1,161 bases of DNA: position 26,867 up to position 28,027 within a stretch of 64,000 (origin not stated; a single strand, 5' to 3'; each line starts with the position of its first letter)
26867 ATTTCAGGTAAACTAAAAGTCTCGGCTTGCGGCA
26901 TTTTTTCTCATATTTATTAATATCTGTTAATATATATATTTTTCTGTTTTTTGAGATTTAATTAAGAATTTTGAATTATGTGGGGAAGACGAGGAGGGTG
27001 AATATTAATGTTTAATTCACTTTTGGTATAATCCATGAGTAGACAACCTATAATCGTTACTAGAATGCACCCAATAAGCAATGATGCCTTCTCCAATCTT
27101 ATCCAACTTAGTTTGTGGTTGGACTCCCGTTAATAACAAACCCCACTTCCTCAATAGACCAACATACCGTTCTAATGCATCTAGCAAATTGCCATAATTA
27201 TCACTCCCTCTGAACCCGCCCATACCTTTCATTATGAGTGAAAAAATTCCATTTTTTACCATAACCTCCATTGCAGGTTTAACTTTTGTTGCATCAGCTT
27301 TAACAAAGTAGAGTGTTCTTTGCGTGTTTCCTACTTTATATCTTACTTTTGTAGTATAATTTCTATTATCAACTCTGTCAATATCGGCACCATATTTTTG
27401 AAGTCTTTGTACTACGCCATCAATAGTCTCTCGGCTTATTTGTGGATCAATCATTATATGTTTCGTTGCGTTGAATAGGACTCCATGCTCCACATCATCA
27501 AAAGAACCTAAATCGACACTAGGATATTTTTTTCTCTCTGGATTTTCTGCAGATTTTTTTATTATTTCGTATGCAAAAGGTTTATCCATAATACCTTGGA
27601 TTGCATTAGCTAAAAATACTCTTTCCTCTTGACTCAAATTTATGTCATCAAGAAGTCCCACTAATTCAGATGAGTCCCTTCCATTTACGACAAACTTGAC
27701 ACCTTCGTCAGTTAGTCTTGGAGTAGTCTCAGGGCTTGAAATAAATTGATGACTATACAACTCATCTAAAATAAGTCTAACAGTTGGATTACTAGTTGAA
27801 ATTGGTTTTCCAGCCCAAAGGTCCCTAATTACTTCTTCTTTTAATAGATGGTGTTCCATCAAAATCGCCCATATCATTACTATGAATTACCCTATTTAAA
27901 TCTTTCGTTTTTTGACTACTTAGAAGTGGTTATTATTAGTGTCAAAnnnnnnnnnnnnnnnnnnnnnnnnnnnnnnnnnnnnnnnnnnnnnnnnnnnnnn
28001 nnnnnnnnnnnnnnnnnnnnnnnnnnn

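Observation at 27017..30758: Split RelA/SpoT-homologue three-gene cassette in an archaeal genome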

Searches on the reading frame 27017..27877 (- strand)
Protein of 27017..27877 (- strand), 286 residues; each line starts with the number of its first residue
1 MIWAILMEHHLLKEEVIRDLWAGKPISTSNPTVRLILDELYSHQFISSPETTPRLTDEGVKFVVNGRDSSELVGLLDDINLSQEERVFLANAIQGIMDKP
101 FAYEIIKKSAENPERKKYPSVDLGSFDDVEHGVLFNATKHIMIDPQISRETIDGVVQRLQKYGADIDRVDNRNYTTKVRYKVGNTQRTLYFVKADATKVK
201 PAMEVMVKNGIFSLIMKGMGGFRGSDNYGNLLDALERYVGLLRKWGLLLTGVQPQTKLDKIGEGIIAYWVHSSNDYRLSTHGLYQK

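Call 3: search_protein_families(library=pfam, proteins=[window:27017-27877:-], max_evalue=1)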
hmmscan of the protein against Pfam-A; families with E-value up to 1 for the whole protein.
window:27017-27877:- (286 aa): 2 families
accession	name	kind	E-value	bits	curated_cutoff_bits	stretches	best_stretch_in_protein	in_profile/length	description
PF11778.13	SID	-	0.11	13.1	25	1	92-159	3-70/135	Septation initiation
PF21068.3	ATPgraspMvdD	-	0.12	12.9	27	1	149-187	11-51/121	MvdD pre-ATP grasp domain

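Call 4: search_protein_families(library=padloc, proteins=[window:27017-27877:-], max_evalue=1)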
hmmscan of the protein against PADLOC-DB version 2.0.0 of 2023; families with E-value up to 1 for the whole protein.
window:27017-27877:- (286 aa): 0 families

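Call 5: search_protein_families(library=ncbifam, proteins=[window:27017-27877:-], max_evalue=1)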
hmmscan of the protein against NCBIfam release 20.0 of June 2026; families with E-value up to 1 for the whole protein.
window:27017-27877:- (286 aa): 2 families
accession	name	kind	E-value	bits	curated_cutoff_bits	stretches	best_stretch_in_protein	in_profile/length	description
TIGR00122.1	birA_repr_reg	equivalog_domain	0.049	13.5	70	1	147-175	25-52/69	biotin operon repressor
NF053683.1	esterase_mleBRB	exception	0.15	11.6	585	1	155-219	43-106/280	BRB family alpha/beta fold macrolide esterase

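Call 8: search_solved_structures(query=window:27017-27877:-, max_evalue=10)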
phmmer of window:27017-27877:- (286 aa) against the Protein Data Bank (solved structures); distinct sequences matched with E-value up to 10: 1.
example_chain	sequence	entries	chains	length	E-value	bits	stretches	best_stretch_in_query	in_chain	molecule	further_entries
5ooy_A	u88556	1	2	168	0.18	15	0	155-175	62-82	DARPin VHAH-1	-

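Call 14: find_homologous_proteins(query=window:27017-27877:-, max_evalue=0.001)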
Query window:27017-27877:- (286 aa): 8 proteins with E <= 0.001 among 1205 candidates.
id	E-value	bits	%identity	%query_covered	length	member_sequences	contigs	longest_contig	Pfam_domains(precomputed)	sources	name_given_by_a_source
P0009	8.1e-184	628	100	98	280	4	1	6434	-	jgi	-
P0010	1.5e-82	296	50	98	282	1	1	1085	-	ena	-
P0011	7.5e-81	290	49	98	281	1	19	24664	-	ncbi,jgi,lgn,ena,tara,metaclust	jgi:hypothetical protein|tara:strand:- start:453 stop:1298 length:846 start_codon:yes stop_codon:yes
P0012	1.5e-77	279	50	98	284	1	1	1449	-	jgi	-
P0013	1.4e-76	276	48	98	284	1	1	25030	-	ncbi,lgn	-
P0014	2.4e-74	269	48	98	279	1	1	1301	-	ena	-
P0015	1.1e-73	267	48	98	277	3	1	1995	-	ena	-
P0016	1.2e-42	165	48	59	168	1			-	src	-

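Call 15: find_encoding_contigs(protein=P0011, flank=8000, max_places=4)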
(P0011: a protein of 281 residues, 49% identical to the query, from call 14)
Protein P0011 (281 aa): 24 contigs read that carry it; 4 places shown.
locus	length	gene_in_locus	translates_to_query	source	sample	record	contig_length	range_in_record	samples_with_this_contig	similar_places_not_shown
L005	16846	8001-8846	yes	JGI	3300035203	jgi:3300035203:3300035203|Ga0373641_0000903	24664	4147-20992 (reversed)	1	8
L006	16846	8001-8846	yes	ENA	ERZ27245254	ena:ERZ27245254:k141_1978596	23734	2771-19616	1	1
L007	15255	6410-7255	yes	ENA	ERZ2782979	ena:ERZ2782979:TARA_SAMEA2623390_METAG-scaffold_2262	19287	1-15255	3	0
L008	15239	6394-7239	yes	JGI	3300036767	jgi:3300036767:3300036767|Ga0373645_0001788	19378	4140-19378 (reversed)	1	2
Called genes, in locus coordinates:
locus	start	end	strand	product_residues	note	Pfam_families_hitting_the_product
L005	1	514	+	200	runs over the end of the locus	-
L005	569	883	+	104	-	PF02150:Zn_ribbon_RPB9 (faint), PF01096:Zn_ribbon_TFIIS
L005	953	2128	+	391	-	-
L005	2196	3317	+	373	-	PF01926:MMR_HSR1, PF02421:FeoB_N, PF16897:MMR_HSR1_Xtn, PF02824:TGS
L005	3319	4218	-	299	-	PF02540:NAD_synthase (weak), PF00733:Asn_synthase, PF24167:DUF7411, PF06508:QueC (faint), PF00733:Asn_synthase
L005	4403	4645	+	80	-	-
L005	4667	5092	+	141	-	PF04027:DUF371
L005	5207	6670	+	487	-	-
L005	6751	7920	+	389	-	-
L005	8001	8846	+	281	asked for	-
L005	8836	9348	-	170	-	PF13636:Methyltranf_PUA (weak)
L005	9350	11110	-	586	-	PF00009:GTP_EFTU, PF01926:MMR_HSR1 (weak), PF03029:ATP_bind_1 (weak), PF03144:GTP_EFTU_D2 (faint), PF11987:IF-2, PF14578:GTP_EFTU_D4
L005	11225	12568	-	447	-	PF04542:Sigma70_r2, PF04545:Sigma70_r4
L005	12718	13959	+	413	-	PF01136:Peptidase_U32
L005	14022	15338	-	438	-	PF00463:ICL, PF13714:PEP_mutase, PF00463:ICL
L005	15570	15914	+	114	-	-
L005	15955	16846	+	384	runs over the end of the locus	PF02005:TRM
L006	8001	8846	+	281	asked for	-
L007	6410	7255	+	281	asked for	-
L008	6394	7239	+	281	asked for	-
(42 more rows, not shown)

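Call 16: find_encoding_contigs(protein=P0013, flank=8000, max_places=3)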
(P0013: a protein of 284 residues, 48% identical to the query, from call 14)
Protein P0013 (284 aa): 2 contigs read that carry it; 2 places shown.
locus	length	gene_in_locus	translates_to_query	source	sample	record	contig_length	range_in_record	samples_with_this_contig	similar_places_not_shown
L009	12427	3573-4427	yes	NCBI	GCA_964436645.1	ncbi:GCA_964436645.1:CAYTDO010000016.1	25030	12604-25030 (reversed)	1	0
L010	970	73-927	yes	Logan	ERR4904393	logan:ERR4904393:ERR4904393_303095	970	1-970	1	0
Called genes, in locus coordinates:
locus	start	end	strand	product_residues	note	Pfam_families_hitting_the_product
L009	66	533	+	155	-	PF04027:DUF371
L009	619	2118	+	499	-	-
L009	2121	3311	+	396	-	-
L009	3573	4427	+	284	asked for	-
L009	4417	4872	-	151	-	PF13636:Methyltranf_PUA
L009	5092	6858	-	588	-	PF00009:GTP_EFTU, PF01926:MMR_HSR1 (weak), PF03029:ATP_bind_1 (faint), PF03144:GTP_EFTU_D2 (faint), PF11987:IF-2, PF14578:GTP_EFTU_D4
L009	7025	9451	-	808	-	-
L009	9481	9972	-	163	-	-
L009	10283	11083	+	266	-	PF00687:Ribosomal_L1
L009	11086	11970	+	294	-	PF00466:Ribosomal_L10, PF17777:RL10P_insert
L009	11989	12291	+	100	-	PF00428:Ribosomal_60s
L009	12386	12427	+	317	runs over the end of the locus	PF23435:DUF7121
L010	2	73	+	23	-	?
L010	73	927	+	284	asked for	-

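Call 17: find_encoding_contigs(protein=P0009, flank=8000, max_places=3)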
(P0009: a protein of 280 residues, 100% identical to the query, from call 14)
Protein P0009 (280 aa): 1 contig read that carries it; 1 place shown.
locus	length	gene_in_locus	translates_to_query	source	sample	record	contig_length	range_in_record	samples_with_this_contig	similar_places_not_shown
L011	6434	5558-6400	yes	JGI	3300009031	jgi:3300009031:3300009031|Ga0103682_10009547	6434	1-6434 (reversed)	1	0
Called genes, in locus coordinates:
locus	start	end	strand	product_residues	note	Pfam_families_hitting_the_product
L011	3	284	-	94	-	?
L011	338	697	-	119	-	PF00118:Cpn60_TCP1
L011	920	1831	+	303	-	PF00733:Asn_synthase, PF24167:DUF7411, PF00733:Asn_synthase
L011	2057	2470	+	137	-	PF04027:DUF371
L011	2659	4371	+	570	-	-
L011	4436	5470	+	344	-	PF04607:RelA_SpoT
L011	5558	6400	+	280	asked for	-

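Call 38: predict_structure(alignment_id=A2)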
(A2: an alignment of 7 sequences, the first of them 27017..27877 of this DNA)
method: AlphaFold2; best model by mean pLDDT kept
length: 286 residues; sequences in the alignment: 7
mean_pLDDT: 64.7   pTM: 0.54
mean pLDDT of the five models: 64.7, 60.0, 59.7, 57.7, 55.0
residues with pLDDT >= 90: 13; 70-90: 90; 50-70: 133; < 50: 50
segments of 3 or more residues with pLDDT < 50: 1-4, 123-126, 196-198, 203-229, 269-276
pLDDT, mean of each block of 10 residues (from residue 1): 52 78 80 90 91 84 65 68 63 63 64 51 51 57 67 73 78 79 74 57 45 41 38 62 61 73 58 46 69
secondary structure, 60 per line:
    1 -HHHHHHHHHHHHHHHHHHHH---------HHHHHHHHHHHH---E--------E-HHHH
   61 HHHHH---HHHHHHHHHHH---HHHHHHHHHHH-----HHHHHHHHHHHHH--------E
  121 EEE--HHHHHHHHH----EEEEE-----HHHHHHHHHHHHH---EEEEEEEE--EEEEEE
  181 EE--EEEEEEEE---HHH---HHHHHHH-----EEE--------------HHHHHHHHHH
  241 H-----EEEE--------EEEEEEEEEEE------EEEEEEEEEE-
elements in order: H2-21 H31-42 H57-65 H69-79 H83-93 H99-111 E120-123 H126-134 E139-143 H149-161 E165-172 E175-182 E185-192 H202-208 E214-216 H231-241 E247-250 E259-269 E276-285

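Call 43: fold_search(model_id=the predicted structure, library=pdb)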
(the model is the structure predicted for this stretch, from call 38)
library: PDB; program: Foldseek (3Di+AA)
matches with E <= 10: 1396; with E <= 0.001: 1
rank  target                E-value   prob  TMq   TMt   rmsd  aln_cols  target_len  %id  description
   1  9a5h_A                5.2e-04  0.93  0.13  0.09  12.4       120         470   17  Integrative model of DLDH1-ODP2 by crosslinking MS and deep learning (released 2024-09-18)
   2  1ebd_A                1.1e-03  0.87  0.13  0.09  12.3       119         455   13  DIHYDROLIPOAMIDE DEHYDROGENASE COMPLEXED WITH THE BINDING DOMAIN OF THE DIHYDROLIPOAMIDE ACETYLASE (released 1996-07-11)
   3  5xnf_A                1.5e-03  0.99  0.38  0.33  12.6       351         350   11  Crystal structure of the branched-chain polyamine synthase (BpsA) from Thermococcus kodakarensis (released 2018-08-15)
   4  6aon_A                1.8e-03  0.87  0.16  0.10  11.8       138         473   12  1.72 Angstrom Resolution Crystal Structure of 2-Oxoglutarate Dehydrogenase Complex Subunit Dihydrolipoamide Dehydrogen (released 2017-08-23)
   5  3g8a_A                2.9e-03  0.96  0.31  0.35   9.7       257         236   11  T. thermophilus 16S rRNA G527 methyltransferase in complex with AdoHcy in space group P61 (released 2009-06-30)
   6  5f8e_C                2.9e-03  0.85  0.28  0.24  15.4       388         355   10  Rv2258c-SAH (released 2016-06-29)
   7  6nog_K                3.4e-03  0.90  0.32  0.31  15.4       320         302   12  Poised-state Dot1L bound to the H2B-Ubiquitinated nucleosome (released 2019-02-20)
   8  1jsx                  4.3e-03  0.98  0.33  0.44   8.8       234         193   11  Crystal Structure of the Escherichia coli Glucose-Inhibited Division Protein B (GidB) (released 2002-05-08)
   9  3njr_A                4.5e-03  0.98  0.31  0.44   7.7       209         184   12  Crystal structure of C-terminal domain of precorrin-6Y C5,15-methyltransferase from Rhodobacter capsulatus (released 2011-06-08)
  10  2a8x_A                4.5e-03  0.72  0.13  0.09  11.5       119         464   13  Crystal Structure of Lipoamide Dehydrogenase from Mycobacterium tuberculosis (released 2005-08-16)
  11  5u8u_C                6.0e-03  0.77  0.13  0.09  11.9        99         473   12  Dihydrolipoamide dehydrogenase (LpdG) from Pseudomonas aeruginosa (released 2017-02-15)
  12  8qcj_A                6.4e-03  0.25  0.14  0.10  18.5       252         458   10  Crystal structure of mycothiol disulfide reductase Mtr from Rhodococcus erythropolis (released 2024-03-13)
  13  3e05_C                6.8e-03  0.96  0.31  0.42   8.0       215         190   11  CRYSTAL STRUCTURE OF Precorrin-6y C5,15-methyltransferase FROM Geobacter metallireducens GS-15 (released 2008-08-12)
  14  5u8v_C                7.2e-03  0.75  0.13  0.09  11.9        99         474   14  Dihydrolipoamide dehydrogenase (LpdG) from Pseudomonas aeruginosa bound to NAD+ (released 2017-02-15)
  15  3lby_A                7.6e-03  0.99  0.31  0.45   7.9       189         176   10  Crystal structure of SMU.1697c, a putative methyltransferase from streptococcus mutans in complex with SAH (released 2011-01-12)
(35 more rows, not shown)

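Call 62: search_protein_families(library=pfam, proteins=[L005:6751-7920:+, L009:2121-3311:+], max_evalue=1)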
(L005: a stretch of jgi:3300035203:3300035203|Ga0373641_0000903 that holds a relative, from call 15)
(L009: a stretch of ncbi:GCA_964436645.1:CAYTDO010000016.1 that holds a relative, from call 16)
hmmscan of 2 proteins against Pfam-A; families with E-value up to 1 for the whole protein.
L005:6751-7920:+ (389 aa): 1 family
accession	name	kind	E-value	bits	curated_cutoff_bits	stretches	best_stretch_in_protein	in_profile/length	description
PF04607.23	RelA_SpoT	-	2.7e-05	24.9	27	1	255-353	19-107/113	Region found in RelA / SpoT proteins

L009:2121-3311:+ (396 aa): 1 family
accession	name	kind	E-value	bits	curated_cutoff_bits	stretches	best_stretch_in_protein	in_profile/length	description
PF04607.23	RelA_SpoT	-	0.054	14.2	27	1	227-316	8-77/113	Region found in RelA / SpoT proteins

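Call 76: find_related_loci(query=A2, collection=viral_contigs, flank=8000)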
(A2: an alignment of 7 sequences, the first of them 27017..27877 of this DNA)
Query A2 (286 aa) in viral_contigs; peptide patterns used: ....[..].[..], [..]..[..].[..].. (x = any residue, [..] = any of these).
41 stretches matched a pattern, but none encodes a relative of the query by tblastn (E <= 1e-3).

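Call 81: search_protein_families(library=phrogs, proteins=[window:27017-27877:-], max_evalue=0.01)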
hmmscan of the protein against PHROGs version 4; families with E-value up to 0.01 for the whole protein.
window:27017-27877:- (286 aa): 0 families

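Call 92: search_protein_families(library=pfam, alignment_id=A2, max_evalue=1)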
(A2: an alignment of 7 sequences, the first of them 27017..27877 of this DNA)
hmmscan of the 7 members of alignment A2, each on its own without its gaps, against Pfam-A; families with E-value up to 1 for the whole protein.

A. member 1, window:27017-27877:- (286 aa): 2 families
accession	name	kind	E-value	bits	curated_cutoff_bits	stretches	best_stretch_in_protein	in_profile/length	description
PF11778.13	SID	-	0.11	13.1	25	1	92-159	3-70/135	Septation initiation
PF21068.3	ATPgraspMvdD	-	0.12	12.9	27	1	149-187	11-51/121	MvdD pre-ATP grasp domain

B. families by the number of members that match (of 7 scanned): 5 families
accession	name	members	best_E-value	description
PF06969.22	HemN_C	1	0.052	HemN C-terminal domain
PF13399.11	LytR_C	1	0.063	LytR cell envelope-related transcriptional attenuator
PF11778.13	SID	1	0.11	Septation initiation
PF23881.1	DUF7234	1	0.11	Family of unknown function (DUF7234)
PF21068.3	ATPgraspMvdD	1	0.12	MvdD pre-ATP grasp domain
